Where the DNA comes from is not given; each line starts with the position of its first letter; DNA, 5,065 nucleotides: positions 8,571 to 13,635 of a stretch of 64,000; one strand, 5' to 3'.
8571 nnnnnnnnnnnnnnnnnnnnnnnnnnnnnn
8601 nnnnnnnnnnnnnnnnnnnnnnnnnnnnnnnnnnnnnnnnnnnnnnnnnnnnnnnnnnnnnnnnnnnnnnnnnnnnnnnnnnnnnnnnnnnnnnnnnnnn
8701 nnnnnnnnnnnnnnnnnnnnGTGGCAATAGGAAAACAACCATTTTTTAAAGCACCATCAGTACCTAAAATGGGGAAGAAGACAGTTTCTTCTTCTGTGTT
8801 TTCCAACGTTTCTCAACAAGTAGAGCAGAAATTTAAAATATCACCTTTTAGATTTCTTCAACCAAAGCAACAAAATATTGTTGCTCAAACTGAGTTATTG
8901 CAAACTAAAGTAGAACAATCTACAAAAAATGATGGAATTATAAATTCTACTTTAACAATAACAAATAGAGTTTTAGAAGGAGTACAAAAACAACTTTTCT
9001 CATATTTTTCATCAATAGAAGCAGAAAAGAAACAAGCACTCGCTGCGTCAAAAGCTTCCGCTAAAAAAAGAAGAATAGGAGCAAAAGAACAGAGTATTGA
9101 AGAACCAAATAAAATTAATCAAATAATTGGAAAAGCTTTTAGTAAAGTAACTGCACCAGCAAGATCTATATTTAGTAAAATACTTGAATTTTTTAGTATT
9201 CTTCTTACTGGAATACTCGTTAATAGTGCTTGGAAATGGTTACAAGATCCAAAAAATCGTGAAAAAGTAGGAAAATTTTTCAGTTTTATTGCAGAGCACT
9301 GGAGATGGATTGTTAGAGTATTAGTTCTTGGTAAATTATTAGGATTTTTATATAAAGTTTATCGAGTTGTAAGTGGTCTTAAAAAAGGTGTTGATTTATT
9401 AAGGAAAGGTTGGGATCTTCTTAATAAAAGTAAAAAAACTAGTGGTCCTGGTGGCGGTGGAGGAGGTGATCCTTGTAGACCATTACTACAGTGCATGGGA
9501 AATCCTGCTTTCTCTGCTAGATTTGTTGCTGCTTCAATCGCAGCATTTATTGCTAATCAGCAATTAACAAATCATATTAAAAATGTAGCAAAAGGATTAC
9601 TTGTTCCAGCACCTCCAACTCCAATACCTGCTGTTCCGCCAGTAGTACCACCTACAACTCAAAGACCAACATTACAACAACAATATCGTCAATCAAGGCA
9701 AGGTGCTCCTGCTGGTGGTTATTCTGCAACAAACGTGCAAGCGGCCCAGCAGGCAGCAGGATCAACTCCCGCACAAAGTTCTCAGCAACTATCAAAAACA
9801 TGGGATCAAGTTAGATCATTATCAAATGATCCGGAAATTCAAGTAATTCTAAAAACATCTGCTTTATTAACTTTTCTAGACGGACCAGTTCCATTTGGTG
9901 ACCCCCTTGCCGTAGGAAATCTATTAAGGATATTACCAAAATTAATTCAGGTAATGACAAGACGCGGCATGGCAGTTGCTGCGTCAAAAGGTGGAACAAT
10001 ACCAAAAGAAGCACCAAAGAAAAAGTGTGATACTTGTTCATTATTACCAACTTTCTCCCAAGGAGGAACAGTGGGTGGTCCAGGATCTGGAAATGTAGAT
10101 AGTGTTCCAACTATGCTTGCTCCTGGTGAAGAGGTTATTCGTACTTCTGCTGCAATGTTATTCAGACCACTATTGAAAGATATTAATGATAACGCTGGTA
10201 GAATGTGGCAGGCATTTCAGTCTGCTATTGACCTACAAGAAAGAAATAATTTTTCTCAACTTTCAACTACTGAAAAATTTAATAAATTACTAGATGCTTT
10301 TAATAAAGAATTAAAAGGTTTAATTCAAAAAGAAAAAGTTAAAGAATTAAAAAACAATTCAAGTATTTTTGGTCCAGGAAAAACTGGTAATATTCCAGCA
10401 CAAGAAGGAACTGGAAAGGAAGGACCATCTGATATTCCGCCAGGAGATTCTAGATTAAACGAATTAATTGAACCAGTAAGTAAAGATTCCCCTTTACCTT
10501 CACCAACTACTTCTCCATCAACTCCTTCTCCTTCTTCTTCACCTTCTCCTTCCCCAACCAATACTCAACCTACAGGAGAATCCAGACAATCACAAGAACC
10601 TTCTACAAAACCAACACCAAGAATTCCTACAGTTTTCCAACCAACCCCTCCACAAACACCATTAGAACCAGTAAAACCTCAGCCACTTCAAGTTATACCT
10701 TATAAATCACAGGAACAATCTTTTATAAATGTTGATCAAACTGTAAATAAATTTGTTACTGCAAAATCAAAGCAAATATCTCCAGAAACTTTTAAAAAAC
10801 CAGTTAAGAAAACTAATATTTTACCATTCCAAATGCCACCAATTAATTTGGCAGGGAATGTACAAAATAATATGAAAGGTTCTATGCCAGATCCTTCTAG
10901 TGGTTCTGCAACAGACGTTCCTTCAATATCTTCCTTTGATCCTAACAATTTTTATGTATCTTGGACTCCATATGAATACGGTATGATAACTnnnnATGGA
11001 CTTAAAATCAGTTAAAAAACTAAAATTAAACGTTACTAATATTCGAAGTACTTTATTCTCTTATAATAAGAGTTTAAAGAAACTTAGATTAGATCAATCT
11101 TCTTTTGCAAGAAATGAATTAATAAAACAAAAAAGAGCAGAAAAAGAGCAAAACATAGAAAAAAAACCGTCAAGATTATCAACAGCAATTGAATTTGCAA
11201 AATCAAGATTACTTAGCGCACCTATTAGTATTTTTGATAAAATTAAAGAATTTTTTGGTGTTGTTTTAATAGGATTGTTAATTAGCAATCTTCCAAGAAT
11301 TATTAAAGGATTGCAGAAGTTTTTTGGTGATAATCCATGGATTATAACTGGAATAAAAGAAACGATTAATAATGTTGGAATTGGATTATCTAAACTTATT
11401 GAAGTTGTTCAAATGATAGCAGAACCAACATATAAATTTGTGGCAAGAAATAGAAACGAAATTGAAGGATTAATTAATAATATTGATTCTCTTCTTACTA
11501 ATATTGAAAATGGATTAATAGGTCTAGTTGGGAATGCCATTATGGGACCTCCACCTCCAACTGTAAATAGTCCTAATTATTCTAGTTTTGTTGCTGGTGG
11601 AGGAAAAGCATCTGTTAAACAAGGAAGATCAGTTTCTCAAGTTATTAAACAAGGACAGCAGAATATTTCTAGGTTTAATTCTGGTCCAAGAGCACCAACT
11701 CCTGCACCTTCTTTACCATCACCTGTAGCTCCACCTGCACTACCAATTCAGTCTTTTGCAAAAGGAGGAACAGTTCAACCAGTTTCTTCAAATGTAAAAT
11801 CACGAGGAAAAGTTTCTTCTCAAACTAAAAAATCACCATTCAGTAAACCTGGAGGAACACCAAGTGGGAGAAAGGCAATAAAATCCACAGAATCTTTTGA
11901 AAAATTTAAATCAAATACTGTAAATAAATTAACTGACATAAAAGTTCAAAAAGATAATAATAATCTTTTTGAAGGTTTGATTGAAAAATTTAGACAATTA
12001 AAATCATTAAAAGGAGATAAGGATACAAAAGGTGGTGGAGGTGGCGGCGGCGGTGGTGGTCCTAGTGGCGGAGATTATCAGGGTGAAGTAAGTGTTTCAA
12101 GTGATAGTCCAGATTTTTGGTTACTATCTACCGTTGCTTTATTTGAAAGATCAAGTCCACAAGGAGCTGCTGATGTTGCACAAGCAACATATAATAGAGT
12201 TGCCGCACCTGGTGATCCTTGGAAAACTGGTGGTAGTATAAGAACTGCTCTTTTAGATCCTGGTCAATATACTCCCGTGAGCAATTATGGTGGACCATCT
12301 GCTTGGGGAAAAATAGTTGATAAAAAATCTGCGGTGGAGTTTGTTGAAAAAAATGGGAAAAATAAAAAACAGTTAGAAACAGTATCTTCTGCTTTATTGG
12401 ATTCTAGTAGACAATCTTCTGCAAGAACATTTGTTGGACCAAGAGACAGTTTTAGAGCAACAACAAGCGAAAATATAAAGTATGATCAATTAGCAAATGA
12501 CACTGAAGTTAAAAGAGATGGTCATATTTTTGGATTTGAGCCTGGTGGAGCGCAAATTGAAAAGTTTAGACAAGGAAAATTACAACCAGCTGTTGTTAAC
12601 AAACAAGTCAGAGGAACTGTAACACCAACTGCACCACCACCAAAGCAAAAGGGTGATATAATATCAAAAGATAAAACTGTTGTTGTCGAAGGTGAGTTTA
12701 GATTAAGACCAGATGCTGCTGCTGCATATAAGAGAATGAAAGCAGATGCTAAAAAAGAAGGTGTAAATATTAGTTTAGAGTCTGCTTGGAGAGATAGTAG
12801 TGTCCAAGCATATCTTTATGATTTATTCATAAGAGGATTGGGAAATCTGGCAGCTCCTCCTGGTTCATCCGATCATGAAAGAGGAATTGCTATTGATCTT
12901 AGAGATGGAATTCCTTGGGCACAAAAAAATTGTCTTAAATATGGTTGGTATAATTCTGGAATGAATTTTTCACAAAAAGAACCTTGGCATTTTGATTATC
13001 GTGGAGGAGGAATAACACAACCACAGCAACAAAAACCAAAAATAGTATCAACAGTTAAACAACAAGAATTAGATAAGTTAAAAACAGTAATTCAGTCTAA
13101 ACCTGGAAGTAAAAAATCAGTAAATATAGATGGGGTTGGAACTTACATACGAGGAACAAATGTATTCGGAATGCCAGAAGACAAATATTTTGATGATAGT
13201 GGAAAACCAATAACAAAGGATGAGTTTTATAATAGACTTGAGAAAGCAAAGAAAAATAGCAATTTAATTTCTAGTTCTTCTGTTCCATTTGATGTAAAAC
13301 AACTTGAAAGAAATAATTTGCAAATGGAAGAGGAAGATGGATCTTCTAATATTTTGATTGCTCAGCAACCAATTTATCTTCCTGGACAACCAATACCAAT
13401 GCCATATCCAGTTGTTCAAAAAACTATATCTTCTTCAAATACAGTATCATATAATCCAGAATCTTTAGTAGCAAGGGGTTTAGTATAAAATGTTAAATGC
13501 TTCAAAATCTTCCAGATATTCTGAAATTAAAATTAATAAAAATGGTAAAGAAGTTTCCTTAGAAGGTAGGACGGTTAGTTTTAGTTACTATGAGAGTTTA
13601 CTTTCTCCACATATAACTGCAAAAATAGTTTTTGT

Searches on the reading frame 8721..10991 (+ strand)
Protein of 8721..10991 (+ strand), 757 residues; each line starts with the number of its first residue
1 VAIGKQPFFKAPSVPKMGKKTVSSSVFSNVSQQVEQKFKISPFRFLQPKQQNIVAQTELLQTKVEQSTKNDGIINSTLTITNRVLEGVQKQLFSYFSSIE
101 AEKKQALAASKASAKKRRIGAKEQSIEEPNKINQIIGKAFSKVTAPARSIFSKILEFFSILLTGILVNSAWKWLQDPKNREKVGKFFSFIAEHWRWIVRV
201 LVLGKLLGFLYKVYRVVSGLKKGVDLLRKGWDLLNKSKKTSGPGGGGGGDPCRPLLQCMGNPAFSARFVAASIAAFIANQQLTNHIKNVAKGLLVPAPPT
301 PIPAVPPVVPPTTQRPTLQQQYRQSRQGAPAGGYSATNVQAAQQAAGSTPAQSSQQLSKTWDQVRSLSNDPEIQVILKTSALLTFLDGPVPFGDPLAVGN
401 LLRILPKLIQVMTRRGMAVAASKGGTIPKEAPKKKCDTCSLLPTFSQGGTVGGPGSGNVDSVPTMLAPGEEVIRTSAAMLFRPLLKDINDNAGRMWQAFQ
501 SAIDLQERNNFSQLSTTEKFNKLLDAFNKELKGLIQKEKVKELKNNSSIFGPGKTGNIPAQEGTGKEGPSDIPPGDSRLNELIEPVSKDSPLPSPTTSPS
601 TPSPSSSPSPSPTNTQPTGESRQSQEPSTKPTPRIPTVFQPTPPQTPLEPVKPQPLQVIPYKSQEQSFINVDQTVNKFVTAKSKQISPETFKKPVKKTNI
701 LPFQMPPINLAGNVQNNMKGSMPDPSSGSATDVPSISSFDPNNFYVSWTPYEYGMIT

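Call 3: search_protein_families(library=phrogs, proteins=[window:8721-10991:+], max_evalue=0.01)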
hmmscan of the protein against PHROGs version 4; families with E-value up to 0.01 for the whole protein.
window:8721-10991:+ (757 aa): 7 families
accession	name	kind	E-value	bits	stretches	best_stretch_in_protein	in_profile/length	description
phrog_35029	-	unknown function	6.1e-14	52.1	1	71-213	125-265/853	-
phrog_25241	-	tail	3.7e-07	30.1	1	444-493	677-727/810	tail length tape measure protein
phrog_1200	-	lysis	1.6e-05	25.1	1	32-197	2-156/874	endolysin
phrog_37298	-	unknown function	0.0001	21.5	1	442-495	981-1034/1088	-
phrog_971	-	lysis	0.00034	20.3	1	443-503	793-861/1338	endolysin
phrog_34159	-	unknown function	0.0031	17.2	1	442-474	558-590/677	-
phrog_13338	-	unknown function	0.0041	16.4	1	441-478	779-816/903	-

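Call 4: search_protein_families(library=pfam, proteins=[window:8721-10991:+], max_evalue=0.01)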
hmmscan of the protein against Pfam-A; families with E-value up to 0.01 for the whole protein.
window:8721-10991:+ (757 aa): 0 families

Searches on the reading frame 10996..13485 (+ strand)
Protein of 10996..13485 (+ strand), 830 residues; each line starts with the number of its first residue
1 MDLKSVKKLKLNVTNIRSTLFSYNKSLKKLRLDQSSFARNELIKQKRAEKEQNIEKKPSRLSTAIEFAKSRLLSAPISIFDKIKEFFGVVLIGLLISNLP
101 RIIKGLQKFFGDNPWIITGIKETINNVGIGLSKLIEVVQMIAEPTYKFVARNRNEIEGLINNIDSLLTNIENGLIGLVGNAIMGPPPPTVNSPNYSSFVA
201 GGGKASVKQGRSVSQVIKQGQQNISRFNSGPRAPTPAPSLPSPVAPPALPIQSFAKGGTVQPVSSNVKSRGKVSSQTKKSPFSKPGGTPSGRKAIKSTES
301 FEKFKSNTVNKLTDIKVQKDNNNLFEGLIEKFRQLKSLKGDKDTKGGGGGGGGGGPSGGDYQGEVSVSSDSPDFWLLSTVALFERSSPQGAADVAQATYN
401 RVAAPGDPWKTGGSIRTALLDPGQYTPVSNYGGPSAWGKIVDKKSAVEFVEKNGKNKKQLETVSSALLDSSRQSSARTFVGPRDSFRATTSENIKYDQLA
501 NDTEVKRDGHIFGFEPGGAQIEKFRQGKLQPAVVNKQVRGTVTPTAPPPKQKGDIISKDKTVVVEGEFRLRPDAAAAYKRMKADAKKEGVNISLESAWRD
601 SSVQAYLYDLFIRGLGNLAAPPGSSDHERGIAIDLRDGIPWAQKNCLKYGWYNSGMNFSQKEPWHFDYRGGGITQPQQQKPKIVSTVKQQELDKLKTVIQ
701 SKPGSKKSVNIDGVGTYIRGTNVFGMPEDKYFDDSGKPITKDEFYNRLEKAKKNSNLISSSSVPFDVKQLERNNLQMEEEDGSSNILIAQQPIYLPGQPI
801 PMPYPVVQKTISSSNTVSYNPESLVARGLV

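Call 3: search_protein_families(library=phrogs, proteins=[window:10996-13485:+], max_evalue=0.01)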
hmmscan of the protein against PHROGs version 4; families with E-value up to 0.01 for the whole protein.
window:10996-13485:+ (830 aa): 5 families
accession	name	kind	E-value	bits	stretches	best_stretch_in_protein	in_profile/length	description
phrog_16823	-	tail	1.4e-13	50.2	1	559-705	933-1089/1948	tail length tape measure protein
phrog_23582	-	unknown function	2.1e-09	37.9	1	562-674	6-138/565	-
phrog_35997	-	unknown function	0.00015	21.1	1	10-171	103-258/924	-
phrog_13118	-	lysis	0.00027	20.2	1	594-670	485-561/888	endolysin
phrog_4200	-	tail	0.0061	16.1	0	59-182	453-565/732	tail length tape measure protein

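Call 4: search_protein_families(library=pfam, proteins=[window:10996-13485:+], max_evalue=0.01)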
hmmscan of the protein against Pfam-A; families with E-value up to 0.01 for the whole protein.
window:10996-13485:+ (830 aa): 1 family
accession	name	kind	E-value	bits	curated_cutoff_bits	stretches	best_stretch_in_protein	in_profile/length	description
PF02557.22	VanY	-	5.8e-13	49.2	25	1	569-670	3-131/132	D-alanyl-D-alanine carboxypeptidase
